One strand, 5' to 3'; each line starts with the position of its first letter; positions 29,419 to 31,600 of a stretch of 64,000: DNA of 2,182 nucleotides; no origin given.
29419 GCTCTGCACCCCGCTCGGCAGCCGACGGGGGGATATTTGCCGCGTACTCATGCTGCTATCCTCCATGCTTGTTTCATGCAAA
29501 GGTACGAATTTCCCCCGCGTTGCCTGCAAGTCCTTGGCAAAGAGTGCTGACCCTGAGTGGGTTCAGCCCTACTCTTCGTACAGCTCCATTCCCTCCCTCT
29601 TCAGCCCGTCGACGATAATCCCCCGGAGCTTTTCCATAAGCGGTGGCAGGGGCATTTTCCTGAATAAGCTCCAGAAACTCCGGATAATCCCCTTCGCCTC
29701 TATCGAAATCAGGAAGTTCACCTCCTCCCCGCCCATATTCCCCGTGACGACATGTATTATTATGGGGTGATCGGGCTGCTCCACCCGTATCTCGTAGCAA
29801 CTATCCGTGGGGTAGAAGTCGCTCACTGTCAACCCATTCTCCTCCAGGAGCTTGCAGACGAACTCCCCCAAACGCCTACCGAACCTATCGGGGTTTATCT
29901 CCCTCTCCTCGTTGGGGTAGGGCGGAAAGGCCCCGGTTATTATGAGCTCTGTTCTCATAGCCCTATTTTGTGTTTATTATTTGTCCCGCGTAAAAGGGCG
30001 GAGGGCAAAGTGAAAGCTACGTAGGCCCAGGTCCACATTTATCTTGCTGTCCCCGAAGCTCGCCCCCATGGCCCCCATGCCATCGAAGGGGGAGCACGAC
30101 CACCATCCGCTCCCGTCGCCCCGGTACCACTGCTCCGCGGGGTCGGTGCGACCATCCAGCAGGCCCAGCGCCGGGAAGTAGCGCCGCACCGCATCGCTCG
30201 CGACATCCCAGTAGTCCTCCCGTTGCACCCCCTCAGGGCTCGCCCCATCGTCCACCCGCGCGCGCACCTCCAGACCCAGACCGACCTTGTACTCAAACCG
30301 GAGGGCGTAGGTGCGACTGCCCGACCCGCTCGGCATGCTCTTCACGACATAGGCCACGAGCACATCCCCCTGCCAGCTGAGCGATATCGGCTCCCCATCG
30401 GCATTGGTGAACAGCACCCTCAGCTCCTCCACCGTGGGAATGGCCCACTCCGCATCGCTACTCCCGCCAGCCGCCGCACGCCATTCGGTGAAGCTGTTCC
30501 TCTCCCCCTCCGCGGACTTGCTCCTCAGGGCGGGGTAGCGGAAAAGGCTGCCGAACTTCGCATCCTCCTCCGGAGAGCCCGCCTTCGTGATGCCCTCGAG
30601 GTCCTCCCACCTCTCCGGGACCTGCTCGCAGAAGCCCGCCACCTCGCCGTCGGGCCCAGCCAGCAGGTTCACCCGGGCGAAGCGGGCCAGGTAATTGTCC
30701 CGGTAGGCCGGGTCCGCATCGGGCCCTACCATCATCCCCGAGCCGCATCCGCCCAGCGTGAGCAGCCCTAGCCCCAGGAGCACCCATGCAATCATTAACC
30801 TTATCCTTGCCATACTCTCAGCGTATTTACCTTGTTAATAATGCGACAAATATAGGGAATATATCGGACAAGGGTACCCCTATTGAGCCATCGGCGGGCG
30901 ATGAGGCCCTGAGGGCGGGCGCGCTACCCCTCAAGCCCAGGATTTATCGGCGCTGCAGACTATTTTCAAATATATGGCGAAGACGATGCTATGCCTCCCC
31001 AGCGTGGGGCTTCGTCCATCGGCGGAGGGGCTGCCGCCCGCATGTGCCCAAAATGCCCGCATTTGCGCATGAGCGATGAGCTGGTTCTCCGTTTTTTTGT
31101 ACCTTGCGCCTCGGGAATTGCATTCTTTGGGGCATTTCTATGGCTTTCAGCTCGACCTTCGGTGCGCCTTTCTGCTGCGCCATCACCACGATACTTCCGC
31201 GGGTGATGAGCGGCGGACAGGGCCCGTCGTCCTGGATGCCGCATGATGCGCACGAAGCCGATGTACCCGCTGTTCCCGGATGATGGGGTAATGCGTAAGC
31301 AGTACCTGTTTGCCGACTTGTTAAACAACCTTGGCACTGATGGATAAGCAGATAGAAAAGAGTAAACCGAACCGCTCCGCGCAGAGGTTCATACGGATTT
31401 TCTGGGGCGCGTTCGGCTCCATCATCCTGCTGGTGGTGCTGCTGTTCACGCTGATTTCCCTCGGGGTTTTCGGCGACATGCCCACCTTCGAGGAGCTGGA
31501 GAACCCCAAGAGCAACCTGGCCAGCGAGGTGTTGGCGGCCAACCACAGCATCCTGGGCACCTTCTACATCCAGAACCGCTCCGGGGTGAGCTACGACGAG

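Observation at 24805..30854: Defence-island-like insertion: three adjacent nuclease/ATPase-type transcription units between aroK and PBP1A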

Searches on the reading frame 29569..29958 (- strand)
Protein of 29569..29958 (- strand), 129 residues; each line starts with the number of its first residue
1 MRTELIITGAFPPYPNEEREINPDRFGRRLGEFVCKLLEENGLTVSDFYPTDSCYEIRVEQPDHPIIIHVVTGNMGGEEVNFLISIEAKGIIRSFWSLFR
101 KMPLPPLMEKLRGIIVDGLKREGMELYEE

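Call 3: search_protein_families(library=pfam, proteins=[window:29569-29958:-], max_evalue=0.01)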
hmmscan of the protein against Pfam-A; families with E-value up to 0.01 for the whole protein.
window:29569-29958:- (129 aa): 0 families

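Call 4: search_protein_families(library=padloc, proteins=[window:29569-29958:-], max_evalue=0.01)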
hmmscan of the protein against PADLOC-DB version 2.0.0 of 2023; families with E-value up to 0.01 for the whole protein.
window:29569-29958:- (129 aa): 0 families

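Call 5: search_protein_families(library=ncbifam, proteins=[window:29569-29958:-], max_evalue=0.01)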
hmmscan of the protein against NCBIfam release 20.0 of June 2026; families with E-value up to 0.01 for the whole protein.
window:29569-29958:- (129 aa): 0 families

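Call 39: search_protein_families(library=phrogs, proteins=[window:29569-29958:-], max_evalue=0.01)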
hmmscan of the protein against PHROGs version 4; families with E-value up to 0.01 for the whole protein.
window:29569-29958:- (129 aa): 0 families

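Call 40: search_protein_representatives(protein=window:29569-29958:-)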
Query: 129 residues. Proteins with E-value up to 0.001 (for the whole library): 36; up to 1e-10: 4; up to 1e-30: 1. The best 36 are listed.
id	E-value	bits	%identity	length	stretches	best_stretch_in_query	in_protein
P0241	3.4e-82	289.4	100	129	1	1-129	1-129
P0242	2.4e-22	95.7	48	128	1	8-118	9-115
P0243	1.4e-19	86.7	43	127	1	8-119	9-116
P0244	8.2e-18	81.0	44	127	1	1-119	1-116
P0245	5.6e-10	55.7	41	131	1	4-90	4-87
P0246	5.9e-09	52.4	40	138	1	8-95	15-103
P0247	2.5e-08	50.4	34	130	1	8-122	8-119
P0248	9.1e-08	48.5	32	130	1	3-117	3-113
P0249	3.3e-07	46.7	42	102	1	8-69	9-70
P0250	9.6e-07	45.2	36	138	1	7-100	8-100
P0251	1.2e-06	44.9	42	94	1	1-79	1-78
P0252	1.4e-06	44.7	38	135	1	9-97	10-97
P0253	1.9e-06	44.2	38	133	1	1-96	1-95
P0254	3.4e-06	43.5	37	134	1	2-97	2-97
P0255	5.4e-06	42.8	38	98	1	8-74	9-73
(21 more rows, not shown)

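Call 89: find_encoding_contigs(protein=P0242, flank=5000, max_places=3)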
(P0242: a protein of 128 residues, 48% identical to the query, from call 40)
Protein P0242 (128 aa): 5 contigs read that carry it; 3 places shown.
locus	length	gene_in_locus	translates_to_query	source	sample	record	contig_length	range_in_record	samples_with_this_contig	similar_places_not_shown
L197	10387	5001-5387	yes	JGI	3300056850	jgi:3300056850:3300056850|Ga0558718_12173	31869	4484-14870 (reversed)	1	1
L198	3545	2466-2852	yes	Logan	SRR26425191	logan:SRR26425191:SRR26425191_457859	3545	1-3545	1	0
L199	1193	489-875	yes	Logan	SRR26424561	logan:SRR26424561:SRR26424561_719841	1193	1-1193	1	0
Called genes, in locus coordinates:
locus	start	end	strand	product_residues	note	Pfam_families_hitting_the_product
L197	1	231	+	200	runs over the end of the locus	PF08719:NADAR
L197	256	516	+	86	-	-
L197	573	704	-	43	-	-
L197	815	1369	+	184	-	-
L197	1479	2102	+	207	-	-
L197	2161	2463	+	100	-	-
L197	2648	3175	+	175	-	-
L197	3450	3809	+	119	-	-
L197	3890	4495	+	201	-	-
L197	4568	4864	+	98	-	-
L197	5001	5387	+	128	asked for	-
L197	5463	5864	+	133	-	-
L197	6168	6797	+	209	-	-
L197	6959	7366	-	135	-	PF01850:PIN (weak)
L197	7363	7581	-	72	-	PF09957:VapB_antitoxin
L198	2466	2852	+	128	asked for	-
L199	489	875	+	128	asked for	-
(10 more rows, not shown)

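Call 90: find_encoding_contigs(protein=P0243, flank=5000, max_places=3)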
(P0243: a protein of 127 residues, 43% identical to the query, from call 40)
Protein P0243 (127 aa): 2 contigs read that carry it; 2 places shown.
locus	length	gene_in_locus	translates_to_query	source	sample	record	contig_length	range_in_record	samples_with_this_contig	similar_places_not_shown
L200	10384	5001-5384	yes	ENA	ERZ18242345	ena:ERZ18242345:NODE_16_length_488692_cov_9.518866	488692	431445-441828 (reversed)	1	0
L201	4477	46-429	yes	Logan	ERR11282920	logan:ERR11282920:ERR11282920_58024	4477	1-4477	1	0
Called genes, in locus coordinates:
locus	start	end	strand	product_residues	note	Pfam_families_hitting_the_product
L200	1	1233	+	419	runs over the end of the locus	PF14253:AbiH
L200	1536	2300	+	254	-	PF02080:TrkA_C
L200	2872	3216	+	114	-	-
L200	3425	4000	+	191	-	PF07791:Imm11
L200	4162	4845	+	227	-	-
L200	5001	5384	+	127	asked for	-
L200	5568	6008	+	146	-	-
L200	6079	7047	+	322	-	PF02129:Peptidase_S15, PF20434:BD-FAE (weak), PF00561:Abhydrolase_1 (faint), PF00326:Peptidase_S9, PF12146:Hydrolase_4 (faint)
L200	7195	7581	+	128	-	-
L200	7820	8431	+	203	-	-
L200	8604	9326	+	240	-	PF13715:CarbopepD_reg_2 (weak)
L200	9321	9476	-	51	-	-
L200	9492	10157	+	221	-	-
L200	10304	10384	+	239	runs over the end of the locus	-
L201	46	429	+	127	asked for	-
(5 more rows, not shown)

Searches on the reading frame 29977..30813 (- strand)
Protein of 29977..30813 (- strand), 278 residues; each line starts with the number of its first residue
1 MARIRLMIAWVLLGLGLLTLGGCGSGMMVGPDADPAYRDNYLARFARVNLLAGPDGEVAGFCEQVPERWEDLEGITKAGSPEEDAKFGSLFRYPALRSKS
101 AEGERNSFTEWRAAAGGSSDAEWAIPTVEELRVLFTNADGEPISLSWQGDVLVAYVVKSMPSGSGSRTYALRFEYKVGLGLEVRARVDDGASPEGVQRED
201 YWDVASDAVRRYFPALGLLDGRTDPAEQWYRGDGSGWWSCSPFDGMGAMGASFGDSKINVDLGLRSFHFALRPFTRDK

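Call 3: search_protein_families(library=pfam, proteins=[window:29977-30813:-], max_evalue=0.01)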
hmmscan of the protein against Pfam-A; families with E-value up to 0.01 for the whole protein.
window:29977-30813:- (278 aa): 0 families

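Call 4: search_protein_families(library=padloc, proteins=[window:29977-30813:-], max_evalue=0.01)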
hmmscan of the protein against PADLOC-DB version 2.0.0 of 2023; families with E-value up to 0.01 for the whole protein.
window:29977-30813:- (278 aa): 0 families

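Call 5: search_protein_families(library=ncbifam, proteins=[window:29977-30813:-], max_evalue=0.01)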
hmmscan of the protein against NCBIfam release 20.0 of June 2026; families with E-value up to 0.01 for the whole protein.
window:29977-30813:- (278 aa): 0 families

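Call 39: search_protein_families(library=phrogs, proteins=[window:29977-30813:-], max_evalue=0.01)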
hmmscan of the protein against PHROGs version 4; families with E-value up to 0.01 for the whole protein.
window:29977-30813:- (278 aa): 0 families

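Call 71: list_cluster_members(proteins=[P0122, P0124, P0128, P0129, P0130, P0132, P0133, window:29977-30813:-, window:29569-29958:-, P0278])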
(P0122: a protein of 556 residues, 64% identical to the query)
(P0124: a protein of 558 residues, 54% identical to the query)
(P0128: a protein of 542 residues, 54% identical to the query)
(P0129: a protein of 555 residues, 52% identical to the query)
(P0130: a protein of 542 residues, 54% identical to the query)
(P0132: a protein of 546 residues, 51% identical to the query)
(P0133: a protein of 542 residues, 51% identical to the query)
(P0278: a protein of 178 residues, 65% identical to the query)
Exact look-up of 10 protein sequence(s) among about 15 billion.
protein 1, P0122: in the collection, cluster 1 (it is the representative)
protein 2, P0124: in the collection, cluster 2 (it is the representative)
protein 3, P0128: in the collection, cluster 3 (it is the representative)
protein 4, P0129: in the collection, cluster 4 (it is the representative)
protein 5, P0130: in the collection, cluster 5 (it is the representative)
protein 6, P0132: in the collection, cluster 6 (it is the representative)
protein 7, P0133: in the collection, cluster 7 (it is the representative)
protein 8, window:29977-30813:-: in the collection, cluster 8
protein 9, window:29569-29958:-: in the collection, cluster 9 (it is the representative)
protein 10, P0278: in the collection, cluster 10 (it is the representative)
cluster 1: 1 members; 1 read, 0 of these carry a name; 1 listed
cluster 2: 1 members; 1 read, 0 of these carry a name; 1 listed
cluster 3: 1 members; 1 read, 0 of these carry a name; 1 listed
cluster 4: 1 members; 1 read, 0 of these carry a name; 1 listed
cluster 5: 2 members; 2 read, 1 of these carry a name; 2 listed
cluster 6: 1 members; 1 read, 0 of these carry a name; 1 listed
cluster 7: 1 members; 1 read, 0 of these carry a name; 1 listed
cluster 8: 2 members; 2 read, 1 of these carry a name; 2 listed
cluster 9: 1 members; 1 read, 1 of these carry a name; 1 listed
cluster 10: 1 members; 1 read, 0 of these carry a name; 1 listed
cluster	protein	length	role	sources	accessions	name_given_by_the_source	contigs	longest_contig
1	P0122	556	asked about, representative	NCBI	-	-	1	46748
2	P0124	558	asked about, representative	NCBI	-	-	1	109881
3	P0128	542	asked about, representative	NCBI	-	-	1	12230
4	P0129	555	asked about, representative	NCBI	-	-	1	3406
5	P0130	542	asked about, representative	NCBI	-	-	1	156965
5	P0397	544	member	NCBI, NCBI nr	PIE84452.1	MAG: hypothetical protein CSA07_01705 [Bacteroidia bacterium]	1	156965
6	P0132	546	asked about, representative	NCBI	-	-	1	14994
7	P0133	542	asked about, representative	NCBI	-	-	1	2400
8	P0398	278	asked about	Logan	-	-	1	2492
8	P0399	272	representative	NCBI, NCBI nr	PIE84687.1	MAG: hypothetical protein CSA07_01095 [Bacteroidia bacterium]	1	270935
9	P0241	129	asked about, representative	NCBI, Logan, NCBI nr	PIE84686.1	MAG: hypothetical protein CSA07_01090 [Bacteroidia bacterium]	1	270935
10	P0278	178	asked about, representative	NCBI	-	-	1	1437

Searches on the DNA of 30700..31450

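Call 68: search_rna_families(source=window, start=30700, end=31450, threshold=evalue, max_evalue=1)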
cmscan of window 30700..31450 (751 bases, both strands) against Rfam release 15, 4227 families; matches with E-value up to 1: 0.
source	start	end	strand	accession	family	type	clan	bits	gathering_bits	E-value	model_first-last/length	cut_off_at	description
